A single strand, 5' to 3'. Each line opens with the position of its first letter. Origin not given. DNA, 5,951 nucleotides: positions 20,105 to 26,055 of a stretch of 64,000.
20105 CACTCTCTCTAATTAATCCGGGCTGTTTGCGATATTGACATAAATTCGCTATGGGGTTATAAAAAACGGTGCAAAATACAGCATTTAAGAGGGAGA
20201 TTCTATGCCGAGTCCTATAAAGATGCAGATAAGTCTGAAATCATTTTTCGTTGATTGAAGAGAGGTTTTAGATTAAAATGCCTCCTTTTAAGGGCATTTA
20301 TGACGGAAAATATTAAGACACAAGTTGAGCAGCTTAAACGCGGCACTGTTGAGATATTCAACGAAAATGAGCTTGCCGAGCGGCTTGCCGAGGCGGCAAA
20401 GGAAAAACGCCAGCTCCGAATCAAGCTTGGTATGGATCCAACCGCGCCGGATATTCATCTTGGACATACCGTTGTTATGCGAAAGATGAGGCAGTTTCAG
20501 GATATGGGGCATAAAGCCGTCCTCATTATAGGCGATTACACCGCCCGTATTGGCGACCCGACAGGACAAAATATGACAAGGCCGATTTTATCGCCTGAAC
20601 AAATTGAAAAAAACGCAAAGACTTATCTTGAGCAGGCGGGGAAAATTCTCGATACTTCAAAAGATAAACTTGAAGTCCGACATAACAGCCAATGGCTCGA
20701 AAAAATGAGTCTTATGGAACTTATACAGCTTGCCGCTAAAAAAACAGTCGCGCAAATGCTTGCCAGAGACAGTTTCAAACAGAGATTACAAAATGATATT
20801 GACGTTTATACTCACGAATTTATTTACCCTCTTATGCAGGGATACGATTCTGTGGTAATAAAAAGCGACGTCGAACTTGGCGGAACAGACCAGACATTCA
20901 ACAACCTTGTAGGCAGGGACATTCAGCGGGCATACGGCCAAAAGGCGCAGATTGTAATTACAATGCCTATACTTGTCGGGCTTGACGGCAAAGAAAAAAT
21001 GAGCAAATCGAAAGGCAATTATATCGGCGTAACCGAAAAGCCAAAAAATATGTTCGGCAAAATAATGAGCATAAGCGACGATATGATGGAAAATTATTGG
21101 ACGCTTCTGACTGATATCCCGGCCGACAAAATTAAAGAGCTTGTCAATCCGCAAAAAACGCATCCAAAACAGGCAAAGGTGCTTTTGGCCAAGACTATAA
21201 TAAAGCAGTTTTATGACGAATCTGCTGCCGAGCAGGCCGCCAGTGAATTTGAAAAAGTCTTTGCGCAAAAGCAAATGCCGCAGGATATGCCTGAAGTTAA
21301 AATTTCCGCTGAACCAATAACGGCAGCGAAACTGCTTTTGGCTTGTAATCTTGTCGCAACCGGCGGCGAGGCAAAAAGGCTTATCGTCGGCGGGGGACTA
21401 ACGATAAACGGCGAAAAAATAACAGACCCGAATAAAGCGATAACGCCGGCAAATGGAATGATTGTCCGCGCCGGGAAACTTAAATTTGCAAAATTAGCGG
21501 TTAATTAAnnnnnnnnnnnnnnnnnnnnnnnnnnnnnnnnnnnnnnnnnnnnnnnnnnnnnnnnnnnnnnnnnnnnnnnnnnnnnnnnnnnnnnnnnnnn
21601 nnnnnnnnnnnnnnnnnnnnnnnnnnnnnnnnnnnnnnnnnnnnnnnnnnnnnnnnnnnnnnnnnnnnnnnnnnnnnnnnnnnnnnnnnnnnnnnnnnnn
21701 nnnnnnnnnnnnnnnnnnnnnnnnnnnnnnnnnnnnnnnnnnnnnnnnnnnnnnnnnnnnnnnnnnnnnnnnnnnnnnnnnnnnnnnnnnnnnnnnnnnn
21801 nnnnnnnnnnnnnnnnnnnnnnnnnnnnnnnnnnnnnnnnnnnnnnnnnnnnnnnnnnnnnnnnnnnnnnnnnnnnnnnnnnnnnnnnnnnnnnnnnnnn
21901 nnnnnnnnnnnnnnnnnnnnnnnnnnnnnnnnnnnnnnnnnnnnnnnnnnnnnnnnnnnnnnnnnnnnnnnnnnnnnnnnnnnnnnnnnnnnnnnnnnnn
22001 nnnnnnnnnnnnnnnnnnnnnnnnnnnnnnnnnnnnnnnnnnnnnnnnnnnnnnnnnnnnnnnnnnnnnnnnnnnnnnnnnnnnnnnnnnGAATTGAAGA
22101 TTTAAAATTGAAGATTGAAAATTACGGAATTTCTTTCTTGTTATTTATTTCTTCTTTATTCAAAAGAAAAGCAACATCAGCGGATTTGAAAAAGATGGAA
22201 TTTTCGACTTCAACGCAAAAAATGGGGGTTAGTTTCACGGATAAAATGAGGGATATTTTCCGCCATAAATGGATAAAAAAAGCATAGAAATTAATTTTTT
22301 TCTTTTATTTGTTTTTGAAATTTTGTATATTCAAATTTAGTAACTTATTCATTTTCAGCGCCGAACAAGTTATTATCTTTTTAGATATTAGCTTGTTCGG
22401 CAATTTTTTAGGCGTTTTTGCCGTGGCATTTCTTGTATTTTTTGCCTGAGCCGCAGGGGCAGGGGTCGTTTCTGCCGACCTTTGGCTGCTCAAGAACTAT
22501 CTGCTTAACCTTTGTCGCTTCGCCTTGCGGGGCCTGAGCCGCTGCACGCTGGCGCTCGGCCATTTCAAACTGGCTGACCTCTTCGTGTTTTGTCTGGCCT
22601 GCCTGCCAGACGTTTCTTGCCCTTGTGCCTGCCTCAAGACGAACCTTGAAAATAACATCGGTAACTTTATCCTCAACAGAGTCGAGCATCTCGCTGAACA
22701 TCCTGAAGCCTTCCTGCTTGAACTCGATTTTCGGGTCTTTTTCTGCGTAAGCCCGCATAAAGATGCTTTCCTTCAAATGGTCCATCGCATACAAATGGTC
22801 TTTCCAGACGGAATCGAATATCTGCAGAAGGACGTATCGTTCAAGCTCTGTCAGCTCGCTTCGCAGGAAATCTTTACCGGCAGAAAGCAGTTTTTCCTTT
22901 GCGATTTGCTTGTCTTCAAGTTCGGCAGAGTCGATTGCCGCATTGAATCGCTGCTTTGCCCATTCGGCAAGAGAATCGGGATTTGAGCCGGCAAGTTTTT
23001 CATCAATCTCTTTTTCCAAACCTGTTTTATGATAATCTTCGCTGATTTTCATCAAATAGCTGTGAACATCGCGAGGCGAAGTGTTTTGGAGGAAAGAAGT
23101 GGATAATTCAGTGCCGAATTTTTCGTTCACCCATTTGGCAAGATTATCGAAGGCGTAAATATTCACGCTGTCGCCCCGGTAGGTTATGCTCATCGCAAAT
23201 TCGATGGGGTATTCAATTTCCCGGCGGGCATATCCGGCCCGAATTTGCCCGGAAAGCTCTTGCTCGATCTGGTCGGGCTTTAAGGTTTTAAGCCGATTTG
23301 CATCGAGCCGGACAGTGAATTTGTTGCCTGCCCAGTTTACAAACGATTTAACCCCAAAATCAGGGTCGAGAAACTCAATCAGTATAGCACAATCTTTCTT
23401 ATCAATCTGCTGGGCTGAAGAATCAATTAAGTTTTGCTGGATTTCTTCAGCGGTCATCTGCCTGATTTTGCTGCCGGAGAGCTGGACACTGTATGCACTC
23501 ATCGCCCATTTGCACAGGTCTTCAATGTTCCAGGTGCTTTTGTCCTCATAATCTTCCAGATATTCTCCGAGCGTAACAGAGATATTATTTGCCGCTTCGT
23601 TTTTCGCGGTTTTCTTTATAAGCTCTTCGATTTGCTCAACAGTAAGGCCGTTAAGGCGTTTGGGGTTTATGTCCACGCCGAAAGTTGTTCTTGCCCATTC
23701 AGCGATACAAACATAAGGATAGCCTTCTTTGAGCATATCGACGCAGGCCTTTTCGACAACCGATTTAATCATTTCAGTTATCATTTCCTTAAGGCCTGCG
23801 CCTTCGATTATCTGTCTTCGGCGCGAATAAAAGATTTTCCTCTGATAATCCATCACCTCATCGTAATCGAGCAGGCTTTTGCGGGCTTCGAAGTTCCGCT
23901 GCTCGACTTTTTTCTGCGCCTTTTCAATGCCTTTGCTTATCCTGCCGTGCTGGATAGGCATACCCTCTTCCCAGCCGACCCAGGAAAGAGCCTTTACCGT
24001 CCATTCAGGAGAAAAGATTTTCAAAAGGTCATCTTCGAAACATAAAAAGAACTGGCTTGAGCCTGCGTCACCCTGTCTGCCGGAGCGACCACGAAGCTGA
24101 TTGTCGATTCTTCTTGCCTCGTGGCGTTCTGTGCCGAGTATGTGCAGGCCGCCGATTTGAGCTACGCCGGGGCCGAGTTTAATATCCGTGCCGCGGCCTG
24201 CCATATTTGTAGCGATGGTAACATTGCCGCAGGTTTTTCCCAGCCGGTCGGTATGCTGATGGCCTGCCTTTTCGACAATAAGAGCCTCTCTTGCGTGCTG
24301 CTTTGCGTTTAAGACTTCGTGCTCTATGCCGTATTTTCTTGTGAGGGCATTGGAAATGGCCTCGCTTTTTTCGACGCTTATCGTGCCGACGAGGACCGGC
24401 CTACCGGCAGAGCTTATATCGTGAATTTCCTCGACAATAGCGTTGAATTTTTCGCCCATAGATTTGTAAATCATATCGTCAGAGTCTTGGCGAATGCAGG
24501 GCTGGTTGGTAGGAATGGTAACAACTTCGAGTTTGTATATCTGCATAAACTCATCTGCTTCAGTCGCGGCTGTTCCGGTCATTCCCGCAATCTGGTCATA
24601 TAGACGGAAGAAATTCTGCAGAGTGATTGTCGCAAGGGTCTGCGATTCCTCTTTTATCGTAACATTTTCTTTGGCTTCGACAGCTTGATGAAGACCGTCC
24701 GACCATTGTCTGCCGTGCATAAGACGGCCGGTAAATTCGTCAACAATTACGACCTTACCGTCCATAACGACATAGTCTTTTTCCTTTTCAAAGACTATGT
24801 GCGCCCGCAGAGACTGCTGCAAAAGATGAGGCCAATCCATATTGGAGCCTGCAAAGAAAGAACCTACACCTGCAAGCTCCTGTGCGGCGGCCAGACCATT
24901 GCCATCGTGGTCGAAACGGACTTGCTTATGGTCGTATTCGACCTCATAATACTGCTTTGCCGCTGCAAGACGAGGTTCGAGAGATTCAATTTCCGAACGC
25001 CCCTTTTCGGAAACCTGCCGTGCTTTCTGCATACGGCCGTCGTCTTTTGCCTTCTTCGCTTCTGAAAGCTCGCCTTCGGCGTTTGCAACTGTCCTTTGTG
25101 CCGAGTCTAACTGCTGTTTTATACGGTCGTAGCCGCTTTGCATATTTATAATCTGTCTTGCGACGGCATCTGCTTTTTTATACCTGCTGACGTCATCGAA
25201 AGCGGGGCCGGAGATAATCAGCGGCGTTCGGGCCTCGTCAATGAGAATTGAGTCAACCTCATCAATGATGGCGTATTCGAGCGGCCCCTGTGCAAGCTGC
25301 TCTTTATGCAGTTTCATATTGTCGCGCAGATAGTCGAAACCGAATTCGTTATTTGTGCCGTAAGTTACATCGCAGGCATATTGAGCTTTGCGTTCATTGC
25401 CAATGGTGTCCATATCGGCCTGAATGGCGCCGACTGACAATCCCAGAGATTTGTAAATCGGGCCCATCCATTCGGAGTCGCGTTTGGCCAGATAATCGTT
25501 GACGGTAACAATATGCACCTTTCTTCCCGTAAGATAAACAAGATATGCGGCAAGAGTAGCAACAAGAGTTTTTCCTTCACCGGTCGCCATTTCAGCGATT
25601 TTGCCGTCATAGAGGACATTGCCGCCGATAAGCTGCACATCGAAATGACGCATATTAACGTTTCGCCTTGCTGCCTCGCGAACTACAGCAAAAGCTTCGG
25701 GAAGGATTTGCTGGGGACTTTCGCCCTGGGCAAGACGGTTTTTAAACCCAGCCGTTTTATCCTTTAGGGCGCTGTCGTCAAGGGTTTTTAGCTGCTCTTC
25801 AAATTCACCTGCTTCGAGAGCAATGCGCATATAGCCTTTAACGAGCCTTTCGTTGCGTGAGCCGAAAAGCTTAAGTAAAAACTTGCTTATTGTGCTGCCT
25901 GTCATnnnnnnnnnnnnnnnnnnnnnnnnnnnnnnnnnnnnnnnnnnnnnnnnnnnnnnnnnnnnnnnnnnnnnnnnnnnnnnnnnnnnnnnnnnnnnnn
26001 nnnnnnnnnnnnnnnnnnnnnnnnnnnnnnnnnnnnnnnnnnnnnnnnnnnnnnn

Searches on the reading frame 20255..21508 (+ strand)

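Call 52: search_protein_families(library=pfam, proteins=[window:20255-21508:+], max_evalue=0.00001)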
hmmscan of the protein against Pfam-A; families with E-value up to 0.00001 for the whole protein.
window:20255-21508:+ (417 aa): 3 families
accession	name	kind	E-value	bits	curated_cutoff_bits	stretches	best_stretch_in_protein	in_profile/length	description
PF00579.31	tRNA-synt_1b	-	4.8e-76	256.3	21.1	1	50-336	2-291/292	tRNA synthetases class I (W and Y)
PF22421.1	SYY_C-terminal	-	1.2e-07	32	27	1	339-411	3-80/83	Tyrosine--tRNA ligase SYY-like C-terminal domain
PF13275.11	S4_2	-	5.9e-07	29.7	24.6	1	348-396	1-49/65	S4 domain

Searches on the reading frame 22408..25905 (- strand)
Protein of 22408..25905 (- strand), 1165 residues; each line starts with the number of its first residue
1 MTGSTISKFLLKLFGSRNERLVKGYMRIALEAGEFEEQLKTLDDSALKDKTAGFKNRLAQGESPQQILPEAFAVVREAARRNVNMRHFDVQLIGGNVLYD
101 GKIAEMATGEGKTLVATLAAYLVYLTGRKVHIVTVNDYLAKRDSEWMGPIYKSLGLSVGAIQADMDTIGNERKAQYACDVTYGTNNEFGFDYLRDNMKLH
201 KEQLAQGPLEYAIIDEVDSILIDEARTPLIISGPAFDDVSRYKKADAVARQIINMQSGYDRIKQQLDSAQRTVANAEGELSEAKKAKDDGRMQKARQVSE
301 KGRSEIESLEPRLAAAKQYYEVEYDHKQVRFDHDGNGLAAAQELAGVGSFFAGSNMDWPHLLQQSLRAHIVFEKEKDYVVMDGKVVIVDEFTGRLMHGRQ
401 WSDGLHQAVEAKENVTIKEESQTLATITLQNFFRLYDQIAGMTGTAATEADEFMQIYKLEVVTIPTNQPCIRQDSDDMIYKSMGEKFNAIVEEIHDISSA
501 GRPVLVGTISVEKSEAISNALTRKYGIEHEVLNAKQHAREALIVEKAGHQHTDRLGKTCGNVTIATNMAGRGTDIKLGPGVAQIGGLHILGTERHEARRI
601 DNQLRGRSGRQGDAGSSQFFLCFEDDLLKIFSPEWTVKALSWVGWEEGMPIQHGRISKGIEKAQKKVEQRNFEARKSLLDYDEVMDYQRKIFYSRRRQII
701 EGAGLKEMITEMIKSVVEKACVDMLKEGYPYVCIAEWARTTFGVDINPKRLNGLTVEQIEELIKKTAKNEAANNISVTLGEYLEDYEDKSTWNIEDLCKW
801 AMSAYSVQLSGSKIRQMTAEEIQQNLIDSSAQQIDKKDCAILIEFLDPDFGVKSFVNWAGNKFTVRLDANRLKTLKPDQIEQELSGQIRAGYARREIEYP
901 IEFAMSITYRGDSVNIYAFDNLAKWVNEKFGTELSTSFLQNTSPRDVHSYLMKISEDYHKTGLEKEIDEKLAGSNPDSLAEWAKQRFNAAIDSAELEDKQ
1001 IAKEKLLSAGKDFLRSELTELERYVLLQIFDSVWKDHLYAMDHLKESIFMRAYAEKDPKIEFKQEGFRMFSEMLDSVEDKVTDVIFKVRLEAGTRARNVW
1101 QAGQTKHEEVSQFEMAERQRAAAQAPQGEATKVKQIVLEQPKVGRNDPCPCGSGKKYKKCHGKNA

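Call 52: search_protein_families(library=pfam, proteins=[window:22408-25905:-], max_evalue=0.00001)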
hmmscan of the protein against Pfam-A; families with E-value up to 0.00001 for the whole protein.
window:22408-25905:- (1165 aa): 5 families
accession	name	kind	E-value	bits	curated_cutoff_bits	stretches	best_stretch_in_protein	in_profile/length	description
PF07517.20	SecA_DEAD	-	4e-120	400.9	24.6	1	12-453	3-289/290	SecA DEAD-like domain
PF21090.3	P-loop_SecA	-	1.3e-67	227.9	27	2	469-579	1-101/205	SecA P-loop domain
PF07516.18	SecA_SW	-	6.3e-53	180.3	26.7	2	952-1088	62-199/200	SecA Wing and Scaffold domain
PF01043.26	SecA_PP_bind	-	1.3e-29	103.4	23.5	1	309-410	12-110/110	SecA preprotein cross-linking domain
PF02810.21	SEC-C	-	2.9e-10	40.2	20.4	1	1145-1163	1-19/19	SEC-C motif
